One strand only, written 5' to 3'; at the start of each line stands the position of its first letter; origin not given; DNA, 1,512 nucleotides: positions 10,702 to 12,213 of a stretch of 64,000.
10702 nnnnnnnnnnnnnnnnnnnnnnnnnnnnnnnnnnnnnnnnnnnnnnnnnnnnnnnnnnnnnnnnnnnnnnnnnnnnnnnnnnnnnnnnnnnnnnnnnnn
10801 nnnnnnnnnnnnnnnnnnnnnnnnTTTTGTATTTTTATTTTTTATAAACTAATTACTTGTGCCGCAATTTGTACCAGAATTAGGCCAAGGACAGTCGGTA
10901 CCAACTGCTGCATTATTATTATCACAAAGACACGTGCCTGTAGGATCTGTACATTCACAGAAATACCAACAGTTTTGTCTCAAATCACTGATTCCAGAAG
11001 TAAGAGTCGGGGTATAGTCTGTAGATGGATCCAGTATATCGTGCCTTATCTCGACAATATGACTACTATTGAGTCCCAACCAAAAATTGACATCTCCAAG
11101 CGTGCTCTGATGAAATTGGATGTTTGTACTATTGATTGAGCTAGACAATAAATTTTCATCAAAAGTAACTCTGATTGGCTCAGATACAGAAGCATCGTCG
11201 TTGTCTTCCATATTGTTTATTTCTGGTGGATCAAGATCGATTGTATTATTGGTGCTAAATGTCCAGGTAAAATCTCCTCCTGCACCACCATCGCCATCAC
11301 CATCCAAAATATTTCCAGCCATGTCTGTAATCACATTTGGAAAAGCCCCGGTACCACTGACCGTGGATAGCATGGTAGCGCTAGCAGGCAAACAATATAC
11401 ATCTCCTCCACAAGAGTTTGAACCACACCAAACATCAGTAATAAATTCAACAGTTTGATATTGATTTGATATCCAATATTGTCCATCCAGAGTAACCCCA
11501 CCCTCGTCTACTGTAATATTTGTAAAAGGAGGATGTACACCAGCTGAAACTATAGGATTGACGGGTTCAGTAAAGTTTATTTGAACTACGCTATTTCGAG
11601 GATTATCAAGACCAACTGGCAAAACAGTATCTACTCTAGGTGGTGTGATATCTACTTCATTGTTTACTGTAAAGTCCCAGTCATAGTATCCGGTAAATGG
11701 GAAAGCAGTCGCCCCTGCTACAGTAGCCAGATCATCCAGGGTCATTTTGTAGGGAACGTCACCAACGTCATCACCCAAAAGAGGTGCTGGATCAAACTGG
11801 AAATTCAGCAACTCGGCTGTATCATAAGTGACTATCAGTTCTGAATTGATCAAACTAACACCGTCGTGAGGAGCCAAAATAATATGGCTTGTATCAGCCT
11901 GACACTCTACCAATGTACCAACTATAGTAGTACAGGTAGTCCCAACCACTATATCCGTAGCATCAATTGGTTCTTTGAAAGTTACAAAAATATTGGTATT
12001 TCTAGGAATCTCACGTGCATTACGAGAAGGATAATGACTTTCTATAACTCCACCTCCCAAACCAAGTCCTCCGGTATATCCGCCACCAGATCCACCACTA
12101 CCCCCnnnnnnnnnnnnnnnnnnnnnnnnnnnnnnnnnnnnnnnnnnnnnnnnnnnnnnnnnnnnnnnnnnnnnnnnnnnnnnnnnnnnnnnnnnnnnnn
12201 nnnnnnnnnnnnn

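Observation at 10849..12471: Shared N-terminal anchoring module on two adjacent, otherwise unrelated secreted proteins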

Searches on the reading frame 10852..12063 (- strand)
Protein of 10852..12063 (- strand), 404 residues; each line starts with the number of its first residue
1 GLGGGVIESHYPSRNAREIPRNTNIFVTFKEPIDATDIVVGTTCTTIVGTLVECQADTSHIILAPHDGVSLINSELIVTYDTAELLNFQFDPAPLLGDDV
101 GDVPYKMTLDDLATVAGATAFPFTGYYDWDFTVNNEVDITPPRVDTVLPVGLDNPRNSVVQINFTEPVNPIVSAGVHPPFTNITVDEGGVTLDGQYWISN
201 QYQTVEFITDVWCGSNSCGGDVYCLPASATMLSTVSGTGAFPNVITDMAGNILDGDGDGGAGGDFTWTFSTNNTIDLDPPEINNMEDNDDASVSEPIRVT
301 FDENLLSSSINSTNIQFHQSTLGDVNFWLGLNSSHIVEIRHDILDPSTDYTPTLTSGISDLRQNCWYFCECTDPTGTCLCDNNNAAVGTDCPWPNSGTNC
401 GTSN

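Call 70: find_homologous_proteins(query=window:10852-12063:-)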
Query seq(404 aa) (404 aa): 138 proteins with E <= 0.001 among 7538 candidates; the best 120 are listed.
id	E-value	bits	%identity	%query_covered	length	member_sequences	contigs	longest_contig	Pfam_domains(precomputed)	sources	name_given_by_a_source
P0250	1.6e-275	932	100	100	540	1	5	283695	PF13205.13,PF18895.6,PF04956.19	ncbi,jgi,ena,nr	ncbi:hypothetical protein HON36_04070 [Candidatus Parcubacteria bacterium]|jgi:hypothetical protein|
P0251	1.1e-195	669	73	99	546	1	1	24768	PF13205.13,PF18895.6,PF04956.19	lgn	-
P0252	5.0e-187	640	70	99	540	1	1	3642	PF13205.13,PF18895.6,PF04956.19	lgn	-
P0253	1.0e-114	402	50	98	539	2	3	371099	PF13205.13,PF18895.6,PF04956.19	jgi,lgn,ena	-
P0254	3.9e-113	397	50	98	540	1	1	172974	PF13205.13,PF18895.6,PF04956.19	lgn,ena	-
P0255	5.9e-113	396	50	98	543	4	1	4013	PF13205.13,PF18895.6,PF04956.19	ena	-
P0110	8.8e-113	396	50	98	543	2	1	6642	PF13205.13,PF18895.6,PF04956.19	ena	-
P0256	3.0e-109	384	50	98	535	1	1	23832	PF13205.13,PF18895.6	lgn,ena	-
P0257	4.2e-107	377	48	94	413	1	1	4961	PF13205.13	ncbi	ncbi:MAG: Ig-like domain-containing protein, partial [Planctomycetota bacterium]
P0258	8.6e-106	373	47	96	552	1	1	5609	PF13205.13,PF18895.6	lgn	-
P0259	1.4e-105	372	46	98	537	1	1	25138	PF13205.13,PF18895.6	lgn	-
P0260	1.5e-103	365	46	93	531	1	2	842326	PF13205.13,PF18895.6,PF04956.19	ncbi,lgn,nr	ncbi:Ig-like domain-containing protein [Candidatus Nomurabacteria bacterium]|nr:Ig-like domain-conta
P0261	2.6e-103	364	47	97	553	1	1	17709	PF13205.13,PF18895.6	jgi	-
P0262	1.9e-102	362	47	97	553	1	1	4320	PF13205.13,PF18895.6,PF04956.19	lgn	-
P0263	2.6e-102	361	47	98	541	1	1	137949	PF13205.13,PF18895.6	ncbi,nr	ncbi:MAG: Ig-like domain-containing protein [Patescibacteria group bacterium]|nr:Ig-like domain-cont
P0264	4.4e-102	360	48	97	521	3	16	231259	PF13205.13,PF18895.6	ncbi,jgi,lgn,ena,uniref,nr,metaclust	ncbi:MAG: hypothetical protein COV55_01395 [Candidatus Komeilibacteria bacterium CG11_big_fil_rev_8_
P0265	9.6e-102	359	48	97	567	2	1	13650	PF13205.13,PF18895.6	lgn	-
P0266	1.4e-101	359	46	93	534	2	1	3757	PF13205.13,PF18895.6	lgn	-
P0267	2.5e-101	358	46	94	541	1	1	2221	PF13205.13,PF18895.6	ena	-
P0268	1.4e-100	355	48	92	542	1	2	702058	PF13205.13,PF18895.6,PF04956.19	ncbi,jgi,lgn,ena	ncbi:MAG: Ig-like domain-containing protein [Patescibacteria group bacterium]|jgi:hypothetical prote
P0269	7.9e-100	353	47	97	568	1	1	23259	PF13205.13,PF18895.6,PF04956.19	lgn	-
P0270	1.5e-98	349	47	93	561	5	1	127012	PF13205.13,PF18895.6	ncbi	-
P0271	4.5e-98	347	46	95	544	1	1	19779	PF13205.13,PF18895.6,PF04956.19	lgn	-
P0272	1.8e-97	345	46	98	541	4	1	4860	PF13205.13,PF18895.6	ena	-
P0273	2.1e-97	345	46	96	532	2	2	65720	PF13205.13,PF18895.6,PF04956.19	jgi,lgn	jgi:hypothetical protein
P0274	4.9e-96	340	48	97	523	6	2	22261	PF13205.13,PF18895.6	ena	-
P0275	2.3e-95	338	46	95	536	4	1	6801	PF13205.13,PF18895.6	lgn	-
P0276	4.8e-95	337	47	98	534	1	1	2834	PF13205.13,PF18895.6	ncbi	-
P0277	2.0e-93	332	47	95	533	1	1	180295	PF13205.13,PF18895.6,PF04956.19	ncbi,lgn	-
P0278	2.0e-93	332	45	93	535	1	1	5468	PF13205.13,PF18895.6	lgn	-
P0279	5.7e-93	330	46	94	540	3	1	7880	PF13205.13,PF18895.6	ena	-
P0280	2.6e-92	328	45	93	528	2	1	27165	PF13205.13,PF18895.6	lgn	-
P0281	1.8e-91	325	43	93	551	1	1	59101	PF13205.13,PF18895.6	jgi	jgi:hypothetical protein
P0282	6.7e-91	324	43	95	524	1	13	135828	PF13205.13,PF18895.6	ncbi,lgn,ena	-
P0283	6.0e-90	320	46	98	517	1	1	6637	PF13205.13,PF18895.6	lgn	-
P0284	2.4e-88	315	43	98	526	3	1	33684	PF13205.13,PF18895.6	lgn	-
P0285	2.6e-88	315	45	99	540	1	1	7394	PF13205.13,PF18895.6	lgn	-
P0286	3.9e-88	314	46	93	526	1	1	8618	PF13205.13,PF18895.6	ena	-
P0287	4.7e-88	314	44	93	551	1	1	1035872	PF13205.13,PF18895.6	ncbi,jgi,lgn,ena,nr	ncbi:Ig-like domain-containing protein [Patescibacteria group bacterium]|nr:Ig-like domain-containin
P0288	1.1e-87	313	44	94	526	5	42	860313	PF13205.13,PF18895.6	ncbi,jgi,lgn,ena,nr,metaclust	ncbi:MAG: hypothetical protein HOC78_02450 [Candidatus Komeilibacteria bacterium]|jgi:hypothetical p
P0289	1.6e-87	312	43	95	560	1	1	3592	PF13205.13,PF18895.6,PF04956.19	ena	-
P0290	3.9e-87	311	42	98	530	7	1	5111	PF13205.13,PF18895.6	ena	-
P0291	3.2e-86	308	44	100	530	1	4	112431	PF13205.13,PF18895.6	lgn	-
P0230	2.0e-85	306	44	93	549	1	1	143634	PF13205.13,PF18895.6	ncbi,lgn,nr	ncbi:MAG: hypothetical protein C3F02_03830 [Parcubacteria group bacterium]|nr:MAG: hypothetical prot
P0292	1.4e-84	303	42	95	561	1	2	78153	PF13205.13,PF18895.6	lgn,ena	-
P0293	3.7e-84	301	43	95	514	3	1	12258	PF13205.13,PF18895.6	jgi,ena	-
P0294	2.5e-81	292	41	96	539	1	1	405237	PF13205.13,PF18895.6,PF04956.19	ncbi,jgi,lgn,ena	ncbi:MAG: hypothetical protein WC465_01705 [Patescibacteria group bacterium]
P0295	1.1e-80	290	43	97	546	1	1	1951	PF13205.13,PF18895.6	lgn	-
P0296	1.3e-79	286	44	90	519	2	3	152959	PF13205.13,PF18895.6,PF04956.19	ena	-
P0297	5.2e-79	284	44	92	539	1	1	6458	PF13205.13,PF18895.6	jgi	-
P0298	7.1e-79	284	41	91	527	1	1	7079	PF13205.13,PF18895.6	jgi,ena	-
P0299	4.5e-78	281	43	97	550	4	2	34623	PF13205.13,PF18895.6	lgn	-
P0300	8.5e-78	280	41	98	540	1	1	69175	PF13205.13,PF18895.6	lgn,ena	-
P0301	2.0e-77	279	42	92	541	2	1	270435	PF13205.13,PF18895.6,PF04956.19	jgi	-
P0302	3.0e-77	279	43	92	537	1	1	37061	PF13205.13,PF18895.6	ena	-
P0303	5.8e-76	274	42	95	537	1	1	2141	PF13205.13,PF18895.6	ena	-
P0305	4.7e-74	268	40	90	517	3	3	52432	PF13205.13,PF18895.6,PF04956.19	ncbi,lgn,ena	-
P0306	6.1e-74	268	41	95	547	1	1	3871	PF13205.13,PF18895.6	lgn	-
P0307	7.7e-74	267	41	93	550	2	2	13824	PF13205.13,PF18895.6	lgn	-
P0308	1.0e-73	267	42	92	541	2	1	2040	PF13205.13,PF18895.6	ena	-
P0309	1.2e-72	263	40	92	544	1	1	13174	PF13205.13,PF18895.6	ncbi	-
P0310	3.0e-72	262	39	96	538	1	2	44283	PF13205.13,PF18895.6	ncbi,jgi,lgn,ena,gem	ncbi:MAG: Ig-like domain-containing protein [Patescibacteria group bacterium]|jgi:hypothetical prote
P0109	7.9e-71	257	41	95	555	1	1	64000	PF13205.13,PF18895.6,PF04956.19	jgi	jgi:hypothetical protein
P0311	4.3e-70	255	40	90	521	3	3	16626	PF13205.13,PF18895.6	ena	-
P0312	1.3e-69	253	41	96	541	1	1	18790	PF13205.13,PF18895.6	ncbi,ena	-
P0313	3.0e-67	246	41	98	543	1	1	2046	PF13205.13,PF18895.6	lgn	-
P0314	8.9e-63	231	40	96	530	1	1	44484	PF13205.13,PF18895.6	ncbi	-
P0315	3.1e-62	229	39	91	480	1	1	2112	PF13205.13,PF18895.6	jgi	-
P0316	8.8e-59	218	39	90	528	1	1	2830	PF13205.13,PF18895.6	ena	-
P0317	3.5e-58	216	39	91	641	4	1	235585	PF13205.13,PF18895.6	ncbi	-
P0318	1.6e-57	214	38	98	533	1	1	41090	PF13205.13,PF18895.6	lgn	-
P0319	2.2e-57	213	34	97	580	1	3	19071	PF13205.13,PF18895.6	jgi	-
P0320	3.6e-57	212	36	92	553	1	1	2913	PF13205.13,PF18895.6,PF04956.19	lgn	-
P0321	4.4e-56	209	36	97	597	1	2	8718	PF13205.13,PF18895.6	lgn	-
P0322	4.5e-56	209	39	77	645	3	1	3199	PF13205.13,PF18895.6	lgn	-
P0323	5.9e-56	208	37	91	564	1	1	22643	PF13205.13,PF18895.6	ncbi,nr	ncbi:MAG: Ig-like domain-containing protein [Candidatus Komeilibacteria bacterium]|nr:Ig-like domain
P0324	8.3e-56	208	36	91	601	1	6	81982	PF13205.13,PF18895.6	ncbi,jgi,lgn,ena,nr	ncbi:hypothetical protein KKC83_02775 [Patescibacteria group bacterium]|nr:hypothetical protein [Can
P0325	8.4e-56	208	35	91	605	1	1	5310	PF13205.13,PF18895.6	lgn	-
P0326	1.0e-55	208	36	91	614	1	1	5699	PF13205.13,PF18895.6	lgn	-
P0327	1.7e-54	204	37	90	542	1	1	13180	PF13205.13,PF18895.6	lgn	-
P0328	9.7e-54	201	36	90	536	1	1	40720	PF13205.13,PF18895.6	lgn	-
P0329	7.1e-53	198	36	94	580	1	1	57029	PF13205.13,PF18895.6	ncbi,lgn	-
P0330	9.7e-53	198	34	93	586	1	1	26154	PF13205.13,PF18895.6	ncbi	-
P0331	1.1e-51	194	35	90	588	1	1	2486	PF13205.13,PF18895.6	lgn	-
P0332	2.3e-51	193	36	91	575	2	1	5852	PF13205.13,PF18895.6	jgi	jgi:hypothetical protein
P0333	9.9e-50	188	35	92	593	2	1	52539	PF13205.13,PF18895.6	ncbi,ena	-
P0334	1.4e-49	187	36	91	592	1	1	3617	PF13205.13,PF18895.6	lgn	-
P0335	6.2e-49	185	35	91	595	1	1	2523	PF13205.13,PF18895.6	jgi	jgi:type IV secretion system pilin/Big-like domain-containing protein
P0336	2.3e-48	183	34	97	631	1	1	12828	PF13205.13,PF18895.6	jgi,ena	-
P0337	3.8e-48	183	33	90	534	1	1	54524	PF13205.13,PF18895.6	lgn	-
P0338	4.1e-48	183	38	91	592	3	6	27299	PF13205.13,PF18895.6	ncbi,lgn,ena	-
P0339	5.3e-48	182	34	93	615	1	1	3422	PF13205.13,PF18895.6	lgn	-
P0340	7.5e-48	182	33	97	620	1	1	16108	PF13205.13,PF18895.6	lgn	-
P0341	8.1e-48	182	34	91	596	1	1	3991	PF13205.13,PF18895.6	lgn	-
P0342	1.7e-47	181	35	91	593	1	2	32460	PF13205.13,PF18895.6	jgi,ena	-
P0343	2.0e-47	180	33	95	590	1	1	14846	PF13205.13,PF18895.6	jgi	jgi:hypothetical protein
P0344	2.0e-47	180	34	91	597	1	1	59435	PF13205.13,PF18895.6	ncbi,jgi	jgi:hypothetical protein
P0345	3.4e-47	180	33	90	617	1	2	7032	PF13205.13,PF18895.6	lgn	-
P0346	5.4e-47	179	33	97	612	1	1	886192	PF13205.13,PF18895.6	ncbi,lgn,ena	-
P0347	6.3e-47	179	36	91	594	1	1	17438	PF13205.13,PF18895.6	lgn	-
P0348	1.4e-46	178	33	97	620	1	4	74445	PF13205.13,PF18895.6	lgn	-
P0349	2.1e-46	177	33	91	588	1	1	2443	PF13205.13,PF18895.6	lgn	-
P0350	3.3e-46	176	35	92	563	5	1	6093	PF13205.13,PF18895.6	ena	-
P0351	4.0e-46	176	33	97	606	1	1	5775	PF13205.13,PF18895.6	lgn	-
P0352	4.8e-46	176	33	97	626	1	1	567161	PF13205.13,PF18895.6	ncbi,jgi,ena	ncbi:MAG: Ig-like domain-containing protein [Patescibacteria group bacterium]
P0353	1.1e-45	175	36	91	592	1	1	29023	PF13205.13,PF18895.6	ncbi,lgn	-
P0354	1.5e-44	171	32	90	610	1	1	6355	PF13205.13,PF18895.6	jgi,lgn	-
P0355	1.9e-44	171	37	91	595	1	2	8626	PF13205.13,PF18895.6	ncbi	-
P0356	4.3e-44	169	33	97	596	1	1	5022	PF13205.13,PF18895.6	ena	-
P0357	1.8e-43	167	31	90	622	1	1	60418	PF13205.13,PF18895.6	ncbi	ncbi:MAG: pilin [bacterium]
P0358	4.3e-43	166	32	90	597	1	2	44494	PF13205.13,PF18895.6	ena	-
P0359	1.4e-42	164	35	91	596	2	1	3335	PF13205.13,PF18895.6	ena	-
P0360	1.8e-42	164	31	97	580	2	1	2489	PF13205.13,PF18895.6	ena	-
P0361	3.7e-42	163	36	91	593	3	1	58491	PF13205.13,PF18895.6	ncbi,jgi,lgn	jgi:cbb3-type cytochrome oxidase subunit 3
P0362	4.9e-42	163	31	91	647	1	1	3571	PF13205.13,PF18895.6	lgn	-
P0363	1.1e-40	158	33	93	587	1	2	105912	PF13205.13,PF18895.6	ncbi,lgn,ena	-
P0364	1.7e-40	157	35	78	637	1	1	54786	PF13205.13,PF18895.6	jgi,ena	-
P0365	2.0e-38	151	31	93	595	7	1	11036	PF13205.13,PF18895.6,PF04956.19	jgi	-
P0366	1.4e-37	148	33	93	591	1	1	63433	PF13205.13,PF18895.6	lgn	-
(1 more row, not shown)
